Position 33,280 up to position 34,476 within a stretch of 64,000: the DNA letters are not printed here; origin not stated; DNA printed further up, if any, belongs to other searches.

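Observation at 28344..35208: Candidate envelope-modification cluster: two GT-C-like membrane glycosyltransferase paralogs, a tRNA-binding protein, a DUF2156 aminoacyl-tRNA-dependent transferase homolog, YkgJ and YjbQ proteins, and an exonuclease-WYL fusion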

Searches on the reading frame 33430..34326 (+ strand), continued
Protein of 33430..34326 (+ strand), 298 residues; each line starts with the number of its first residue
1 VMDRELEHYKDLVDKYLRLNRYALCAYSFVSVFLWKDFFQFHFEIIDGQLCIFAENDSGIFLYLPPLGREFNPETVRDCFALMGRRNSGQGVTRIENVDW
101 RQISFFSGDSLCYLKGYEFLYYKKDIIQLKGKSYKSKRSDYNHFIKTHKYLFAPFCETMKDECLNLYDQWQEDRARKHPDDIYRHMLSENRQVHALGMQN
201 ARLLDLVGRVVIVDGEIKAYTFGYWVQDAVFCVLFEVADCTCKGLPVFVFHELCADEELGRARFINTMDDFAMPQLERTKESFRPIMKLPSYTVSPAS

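Call 29: search_protein_families(library=pfam, proteins=[L066:8664-9422:+, L055:6057-8288:+, L011:3061-5475:-, L073:97-1740:+, L012:3266-5440:+, L081:2787-4424:+, L072:4296-5810:+, L014:6125-6583:+, L053:2536-4302:+], max_evalue=0.01)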
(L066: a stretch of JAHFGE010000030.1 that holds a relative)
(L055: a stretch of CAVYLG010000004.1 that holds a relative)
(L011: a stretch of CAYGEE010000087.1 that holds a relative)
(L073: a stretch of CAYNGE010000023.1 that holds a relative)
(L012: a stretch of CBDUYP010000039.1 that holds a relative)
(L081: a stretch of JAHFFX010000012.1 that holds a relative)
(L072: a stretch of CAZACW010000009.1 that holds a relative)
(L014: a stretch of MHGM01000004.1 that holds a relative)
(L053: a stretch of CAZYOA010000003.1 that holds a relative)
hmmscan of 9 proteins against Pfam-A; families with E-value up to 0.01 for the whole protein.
L066:8664-9422:+ (252 aa): 3 families
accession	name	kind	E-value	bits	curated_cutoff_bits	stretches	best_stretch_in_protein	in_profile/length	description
PF00535.33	Glycos_transf_2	-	1.4e-28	100.3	23.3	1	11-185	1-167/168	Glycosyl transferase family 2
PF10111.15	Glyco_tranf_2_2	-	1.6e-06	28.3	27.3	1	23-122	15-106/276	Glycosyltransferase like family 2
PF13704.12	Glyco_tranf_2_4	-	0.00048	21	27.5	1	29-107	10-81/98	Glycosyl transferase family 2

L055:6057-8288:+ (743 aa): 0 families

L011:3061-5475:- (804 aa): 1 family
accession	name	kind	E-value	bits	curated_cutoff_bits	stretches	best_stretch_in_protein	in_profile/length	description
PF09586.16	YfhO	-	6.6e-05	21.9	28.5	1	693-766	754-825/835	Bacterial membrane protein YfhO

L073:97-1740:+ (547 aa): 11 families
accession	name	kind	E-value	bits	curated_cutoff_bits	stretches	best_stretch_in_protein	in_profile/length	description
PF00515.34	TPR_1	-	4.3e-23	80.6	27.8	3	426-459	1-34/34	Tetratricopeptide repeat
PF13414.12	TPR_11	-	3.3e-18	65.6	26.8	2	433-474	1-42/42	TPR repeat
PF13431.12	TPR_17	-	1.2e-16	60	24.4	2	486-513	5-32/34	Tetratricopeptide repeat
PF07719.23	TPR_2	-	2.8e-16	58.7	27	2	426-458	1-33/34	Tetratricopeptide repeat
PF13181.12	TPR_8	-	4.5e-12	45.5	25.7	1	426-458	1-33/34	Tetratricopeptide repeat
PF13424.12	TPR_12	-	1.4e-09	38.4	30.1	1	420-456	39-75/77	Tetratricopeptide repeat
PF13371.12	TPR_9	-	1.8e-09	37.9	35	1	443-496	12-65/73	Tetratricopeptide repeat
PF13432.12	TPR_16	-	4.9e-09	36.9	32.7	1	466-513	3-50/65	Tetratricopeptide repeat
PF14559.12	TPR_19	-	0.00073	20.2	25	0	472-513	3-44/68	Tetratricopeptide repeat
PF13428.12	TPR_14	-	0.001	20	23.5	0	427-465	2-40/44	Tetratricopeptide repeat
PF06271.18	RDD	-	0.0035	18.1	24.1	1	149-218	16-77/137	RDD family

L012:3266-5440:+ (724 aa): 1 family
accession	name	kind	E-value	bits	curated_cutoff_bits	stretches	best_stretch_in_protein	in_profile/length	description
PF09586.16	YfhO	-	1e-07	31.2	28.5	1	620-694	753-828/835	Bacterial membrane protein YfhO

L081:2787-4424:+ (545 aa): 0 families

L072:4296-5810:+ (504 aa): 3 families
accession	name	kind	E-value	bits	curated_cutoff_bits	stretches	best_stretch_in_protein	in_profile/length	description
PF02310.24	B12-binding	-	2.1e-21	76.4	32.1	1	3-115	3-120/121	B12 binding domain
PF04055.27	Radical_SAM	-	1.8e-18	67.7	29.5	1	179-345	4-164/166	Radical SAM superfamily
PF19864.5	Radical_SAM_N2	-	7e-05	22.8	29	1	74-124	81-130/151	Radical SAM proteins, N-terminal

L014:6125-6583:+ (152 aa): 1 family
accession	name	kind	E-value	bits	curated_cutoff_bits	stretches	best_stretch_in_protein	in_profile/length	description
PF00137.26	ATP-synt_C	-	1.6e-10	41.5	24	1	89-142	3-56/60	ATP synthase subunit C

L053:2536-4302:+ (588 aa): 1 family
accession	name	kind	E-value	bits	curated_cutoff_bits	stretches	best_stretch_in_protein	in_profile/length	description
PF01496.24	V_ATPase_I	-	2.8e-09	35.9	30.7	2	192-346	265-423/815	V-type ATPase 116kDa subunit family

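Call 52: predict_structure(alignment_id=A3)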
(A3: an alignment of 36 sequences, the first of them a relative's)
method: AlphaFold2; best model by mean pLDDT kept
length: 498 residues; sequences in the alignment: 36
mean_pLDDT: 80.8   pTM: 0.63
mean pLDDT of the five models: 80.8, 80.3, 79.0, 78.5, 77.7
residues with pLDDT >= 90: 275; 70-90: 94; 50-70: 49; < 50: 80
segments of 3 or more residues with pLDDT < 50: 1-3, 14-24, 41-60, 66-72, 74-76, 78-85, 173-194, 494-498
pLDDT, mean of each block of 10 residues (from residue 1): 56 46 50 55 44 36 48 46 46 70 88 83 85 85 78 76 88 45 39 67 96 95 95 95 94 96 96 93 91 95 95 98 95 98 98 98 91 85 96 97 98 98 97 97 98 98 79 94 96 52
secondary structure, 60 per line:
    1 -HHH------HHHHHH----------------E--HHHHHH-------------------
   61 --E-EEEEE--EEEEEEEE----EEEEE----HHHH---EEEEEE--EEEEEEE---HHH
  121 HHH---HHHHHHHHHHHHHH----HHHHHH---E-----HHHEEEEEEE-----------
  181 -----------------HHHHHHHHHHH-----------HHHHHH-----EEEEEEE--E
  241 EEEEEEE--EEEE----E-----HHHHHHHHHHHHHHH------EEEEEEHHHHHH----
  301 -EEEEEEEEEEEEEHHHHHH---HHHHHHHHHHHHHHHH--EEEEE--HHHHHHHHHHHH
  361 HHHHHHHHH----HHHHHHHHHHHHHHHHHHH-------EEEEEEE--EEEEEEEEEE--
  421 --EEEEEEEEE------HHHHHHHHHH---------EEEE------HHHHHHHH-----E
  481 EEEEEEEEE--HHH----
elements in order: H11-16 H36-41 E65-69 E72-79 E84-88 H93-96 E100-105 E108-114 H118-123 H127-140 H145-150 E163-169 H198-208 H220-225 E231-237 E240-247 E250-253 H264-278 E285-290 H291-296 E302-314 H315-320 H324-339 E342-346 H349-369 H374-392 E400-406 E409-418 E423-431 H438-447 E457-460 H467-474 E480-489

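Call 68: search_protein_families(library=padloc, proteins=[window:33430-34326:+], max_evalue=0.001)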
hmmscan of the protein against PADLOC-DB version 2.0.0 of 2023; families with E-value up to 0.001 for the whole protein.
window:33430-34326:+ (298 aa): 0 families

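Call 71: search_solved_structures(query=A1, max_evalue=10, show_alignments=5)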
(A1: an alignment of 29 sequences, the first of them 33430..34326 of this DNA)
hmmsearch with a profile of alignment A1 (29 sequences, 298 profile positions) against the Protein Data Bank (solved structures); distinct sequences matched with E-value up to 10: 2.
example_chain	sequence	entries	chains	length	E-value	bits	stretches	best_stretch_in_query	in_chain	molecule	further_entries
2hqy_A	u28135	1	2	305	7.4e-39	137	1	6-294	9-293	conserved hypothetical protein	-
9spj_T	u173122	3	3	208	1.9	10.9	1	110-189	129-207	Ribosomal protein L19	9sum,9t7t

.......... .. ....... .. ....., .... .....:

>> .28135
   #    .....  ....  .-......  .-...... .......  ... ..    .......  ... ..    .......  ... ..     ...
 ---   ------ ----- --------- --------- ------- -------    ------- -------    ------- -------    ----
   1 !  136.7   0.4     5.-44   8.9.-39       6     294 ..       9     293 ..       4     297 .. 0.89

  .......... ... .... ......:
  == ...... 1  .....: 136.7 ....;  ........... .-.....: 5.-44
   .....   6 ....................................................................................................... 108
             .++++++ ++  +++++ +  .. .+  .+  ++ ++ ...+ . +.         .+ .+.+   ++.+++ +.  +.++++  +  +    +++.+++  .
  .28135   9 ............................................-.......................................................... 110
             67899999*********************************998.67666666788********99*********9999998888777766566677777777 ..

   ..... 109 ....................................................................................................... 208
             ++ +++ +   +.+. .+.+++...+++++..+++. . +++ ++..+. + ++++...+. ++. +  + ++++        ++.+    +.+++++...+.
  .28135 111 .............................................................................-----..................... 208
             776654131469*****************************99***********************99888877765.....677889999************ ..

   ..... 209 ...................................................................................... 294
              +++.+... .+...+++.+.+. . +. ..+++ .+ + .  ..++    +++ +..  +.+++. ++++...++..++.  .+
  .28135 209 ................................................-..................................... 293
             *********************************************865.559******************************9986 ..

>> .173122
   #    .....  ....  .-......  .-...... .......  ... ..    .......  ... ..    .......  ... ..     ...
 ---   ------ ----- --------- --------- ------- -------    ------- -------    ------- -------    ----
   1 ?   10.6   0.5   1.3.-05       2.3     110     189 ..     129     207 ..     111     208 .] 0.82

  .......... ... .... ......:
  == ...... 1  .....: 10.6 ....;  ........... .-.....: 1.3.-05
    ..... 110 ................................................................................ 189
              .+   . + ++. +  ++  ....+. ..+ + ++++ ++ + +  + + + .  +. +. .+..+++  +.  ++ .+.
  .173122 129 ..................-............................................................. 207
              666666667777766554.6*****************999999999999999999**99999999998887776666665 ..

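Call 72: search_protein_families(library=pfam, proteins=[L061:4821-5975:+, L061:7044-8210:+, L061:8257-8703:+, L078:8406-8936:+, L078:8937-9461:+, L078:6888-7622:+, L078:7619-8449:+, L055:8308-9069:+, L067:6705-8942:+, L070:6421-9075:+], max_evalue=0.01)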
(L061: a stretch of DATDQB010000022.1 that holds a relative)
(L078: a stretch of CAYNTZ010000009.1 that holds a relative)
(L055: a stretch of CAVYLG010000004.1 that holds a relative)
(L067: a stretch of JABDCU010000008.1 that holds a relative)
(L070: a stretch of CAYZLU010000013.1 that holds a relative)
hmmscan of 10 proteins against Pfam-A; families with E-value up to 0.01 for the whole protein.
L061:4821-5975:+ (384 aa): 2 families
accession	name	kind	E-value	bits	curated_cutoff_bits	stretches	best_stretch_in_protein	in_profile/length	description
PF13231.12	PMT_2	-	3.9e-11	43.9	26.1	1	75-224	3-154/160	Dolichyl-phosphate-mannose-protein mannosyltransferase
PF02366.24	PMT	-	4.6e-07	30.1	22.7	1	45-204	34-203/245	Dolichyl-phosphate-mannose-protein mannosyltransferase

L061:7044-8210:+ (388 aa): 1 family
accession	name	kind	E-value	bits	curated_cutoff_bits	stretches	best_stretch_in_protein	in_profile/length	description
PF00999.27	Na_H_Exchanger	-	3.2e-64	217.6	26.2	1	18-383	3-370/375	Sodium/hydrogen exchanger, transmembrane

L061:8257-8703:+ (148 aa): 1 family
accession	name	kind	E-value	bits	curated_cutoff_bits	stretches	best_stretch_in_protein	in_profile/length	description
PF11026.13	DUF2721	-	1.3e-30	106.4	28.3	1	14-138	2-129/129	Protein of unknown function (DUF2721)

L078:8406-8936:+ (176 aa): 3 families
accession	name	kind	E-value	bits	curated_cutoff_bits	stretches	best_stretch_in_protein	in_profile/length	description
PF25213.1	HVO_A0261_N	-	0.00035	20.8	35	1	105-160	15-71/86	HVO_A0261 N-terminal domain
PF06969.22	HemN_C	-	0.0052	17.3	24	1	124-157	32-65/67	HemN C-terminal domain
PF13064.11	DUF3927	-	0.0079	16.6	25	1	91-115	10-34/53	Protein of unknown function (DUF3927)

L078:8937-9461:+ (174 aa): 0 families

L078:6888-7622:+ (244 aa): 2 families
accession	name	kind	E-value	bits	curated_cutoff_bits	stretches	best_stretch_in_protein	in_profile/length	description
PF00535.33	Glycos_transf_2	-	2.6e-22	80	23.3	1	11-178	1-168/168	Glycosyl transferase family 2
PF10111.15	Glyco_tranf_2_2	-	0.0011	19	27.3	1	31-104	17-96/276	Glycosyltransferase like family 2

L078:7619-8449:+ (276 aa): 3 families
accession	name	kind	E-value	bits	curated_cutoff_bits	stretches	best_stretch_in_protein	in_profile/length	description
PF13561.12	adh_short_C2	-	8.8e-16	58.6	27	1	12-199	6-200/236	Enoyl-(Acyl carrier protein) reductase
PF00106.31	adh_short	-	1.4e-12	47.9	26.6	1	4-186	2-193/195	short chain dehydrogenase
PF01370.27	Epimerase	-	0.0026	17.6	20.9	1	14-72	10-68/240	NAD dependent epimerase/dehydratase family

L055:8308-9069:+ (253 aa): 6 families
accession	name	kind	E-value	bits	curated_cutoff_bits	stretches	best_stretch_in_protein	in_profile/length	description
PF08241.18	Methyltransf_11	-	5.7e-13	49.8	21.2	1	53-141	2-94/95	Methyltransferase domain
PF13489.12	Methyltransf_23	-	2.2e-12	47.4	27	1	37-176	10-148/164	Methyltransferase domain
PF13649.12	Methyltransf_25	-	1.6e-10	41.9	27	1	51-138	1-97/97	Methyltransferase domain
PF08242.18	Methyltransf_12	-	1.4e-08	35.8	30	1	54-140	3-98/98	Methyltransferase domain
PF13847.12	Methyltransf_31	-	3.9e-07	30.3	27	1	48-146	4-113/145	Methyltransferase domain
PF07021.18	MetW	-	0.00076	19.6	21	1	38-151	5-116/193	Methionine biosynthesis protein MetW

L067:6705-8942:+ (745 aa): 0 families

L070:6421-9075:+ (884 aa): 1 family
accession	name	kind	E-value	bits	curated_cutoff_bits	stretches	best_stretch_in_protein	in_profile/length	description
PF09586.16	YfhO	-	1.7e-11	43.7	28.5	1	786-854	766-834/835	Bacterial membrane protein YfhO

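Call 85: find_encoding_contigs(protein=P0072, flank=8000, max_places=1)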
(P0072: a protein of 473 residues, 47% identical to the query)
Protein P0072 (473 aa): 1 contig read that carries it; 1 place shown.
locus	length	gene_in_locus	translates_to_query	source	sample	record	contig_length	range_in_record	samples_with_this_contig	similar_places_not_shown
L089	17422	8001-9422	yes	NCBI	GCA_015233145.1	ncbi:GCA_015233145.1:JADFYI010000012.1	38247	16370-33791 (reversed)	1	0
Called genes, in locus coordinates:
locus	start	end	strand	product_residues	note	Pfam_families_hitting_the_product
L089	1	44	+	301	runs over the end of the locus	PF01180:DHO_dh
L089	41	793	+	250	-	PF00215:OMPdecase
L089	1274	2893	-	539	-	-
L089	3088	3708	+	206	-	PF00535:Glycos_transf_2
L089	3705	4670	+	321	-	PF01073:3Beta_HSD, PF01370:Epimerase, PF02719:Polysacc_synt_2 (faint), PF04321:RmlD_sub_bind (faint), PF05368:NmrA (weak), PF07993:NAD_binding_4 (faint), PF16363:GDP_Man_Dehyd, PF13460:NAD_binding_10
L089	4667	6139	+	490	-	PF02310:B12-binding, PF04055:Radical_SAM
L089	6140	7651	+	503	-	-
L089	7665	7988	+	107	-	PF01588:tRNA_bind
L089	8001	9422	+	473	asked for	PF03692:CxxCxxCC, PF09924:LPG_synthase_C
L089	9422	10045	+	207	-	PF01612:DNA_pol_A_exo1 (faint), PF00929:RNase_T, PF13482:RNase_H_2 (faint), PF21762:DEDDh_C (weak)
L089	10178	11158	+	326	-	-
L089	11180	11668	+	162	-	PF13412:HTH_24 (weak), PF01037:AsnC_trans_reg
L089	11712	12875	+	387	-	PF00155:Aminotran_1_2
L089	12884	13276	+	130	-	PF13431:TPR_17 (faint)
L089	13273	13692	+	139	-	PF01894:YjbQ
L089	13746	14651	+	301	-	PF00294:PfkB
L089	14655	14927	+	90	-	-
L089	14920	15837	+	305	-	PF00009:GTP_EFTU, PF00350:Dynamin_N (faint), PF01926:MMR_HSR1, PF02421:FeoB_N, PF04548:AIG1 (weak), PF07650:KH_2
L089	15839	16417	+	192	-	PF00565:SNase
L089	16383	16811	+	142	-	PF00072:Response_reg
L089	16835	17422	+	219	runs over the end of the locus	PF00730:HhH-GPD, PF00633:HHH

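Call 86: find_encoding_contigs(protein=P0109, flank=8000, max_places=1)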
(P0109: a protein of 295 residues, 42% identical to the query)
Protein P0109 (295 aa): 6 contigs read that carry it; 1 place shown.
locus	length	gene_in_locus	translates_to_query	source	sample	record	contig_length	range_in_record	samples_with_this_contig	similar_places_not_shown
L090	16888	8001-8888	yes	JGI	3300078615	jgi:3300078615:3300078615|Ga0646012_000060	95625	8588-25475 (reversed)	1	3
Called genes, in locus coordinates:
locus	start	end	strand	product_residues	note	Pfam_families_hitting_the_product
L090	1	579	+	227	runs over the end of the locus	PF04191:PEMT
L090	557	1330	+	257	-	PF00175:NAD_binding_1, PF10418:DHODB_Fe-S_bind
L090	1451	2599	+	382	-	PF00535:Glycos_transf_2, PF10111:Glyco_tranf_2_2, PF13506:Glyco_transf_21 (weak), PF13641:Glyco_tranf_2_3, PF13632:Glyco_trans_2_3 (weak)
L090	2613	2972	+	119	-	PF01925:TauE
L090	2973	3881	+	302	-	PF01180:DHO_dh, PF01207:Dus (faint), PF03060:NMO (weak)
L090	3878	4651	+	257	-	PF00215:OMPdecase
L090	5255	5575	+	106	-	PF01588:tRNA_bind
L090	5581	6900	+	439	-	PF01590:GAF, PF13185:GAF_2, PF13492:GAF_3, PF13487:HD_5, PF01966:HD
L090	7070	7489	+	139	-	PF01894:YjbQ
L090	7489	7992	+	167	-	PF03692:CxxCxxCC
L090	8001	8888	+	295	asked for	PF09924:LPG_synthase_C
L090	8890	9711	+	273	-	PF00929:RNase_T, PF13280:WYL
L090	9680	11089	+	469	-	PF04715:, PF00425:Chorismate_bind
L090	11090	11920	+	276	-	PF01063:Aminotran_4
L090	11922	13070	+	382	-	PF17788:HypF_C, PF22521:HypF_C_2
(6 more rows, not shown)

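Call 87: search_protein_representatives(alignment_id=A1)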
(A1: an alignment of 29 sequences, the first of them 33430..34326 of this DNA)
Query: 29 sequences, 298 profile positions. Proteins with E-value up to 0.001 (for the whole library): 5452; up to 1e-10: 3427; up to 1e-30: 525. The best 150 are listed.
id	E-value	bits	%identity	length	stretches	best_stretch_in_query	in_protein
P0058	1.4e-132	457.9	-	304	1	1-297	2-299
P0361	9.0e-125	432.3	-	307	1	1-297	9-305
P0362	7.4e-123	426.0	-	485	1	4-297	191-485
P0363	2.0e-122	424.5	-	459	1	3-297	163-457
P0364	3.2e-122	423.9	-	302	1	3-297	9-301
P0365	6.7e-122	422.8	-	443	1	3-296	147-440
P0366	1.7e-121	421.5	-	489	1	4-297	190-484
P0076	9.7e-120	415.7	-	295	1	6-297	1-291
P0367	2.1e-118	411.4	-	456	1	3-297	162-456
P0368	8.5e-115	399.5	-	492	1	7-297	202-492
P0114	3.3e-112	391.0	-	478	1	3-297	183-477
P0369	6.8e-112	390.0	-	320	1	3-297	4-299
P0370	3.5e-111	387.6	-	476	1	4-297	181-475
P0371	1.9e-110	385.3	-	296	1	4-296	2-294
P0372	3.6e-110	384.3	-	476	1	4-297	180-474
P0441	1.0e-80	287.7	-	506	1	8-296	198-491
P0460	3.3e-75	269.5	-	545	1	7-295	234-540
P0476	1.9e-71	257.2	-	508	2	114-293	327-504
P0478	6.8e-70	252.1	-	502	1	5-289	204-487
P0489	6.8e-67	242.2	-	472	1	9-293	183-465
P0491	2.8e-66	240.2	-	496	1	6-293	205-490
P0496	9.2e-65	235.2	-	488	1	23-296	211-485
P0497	1.1e-63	231.7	-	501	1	20-295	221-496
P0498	1.6e-63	231.2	-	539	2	81-293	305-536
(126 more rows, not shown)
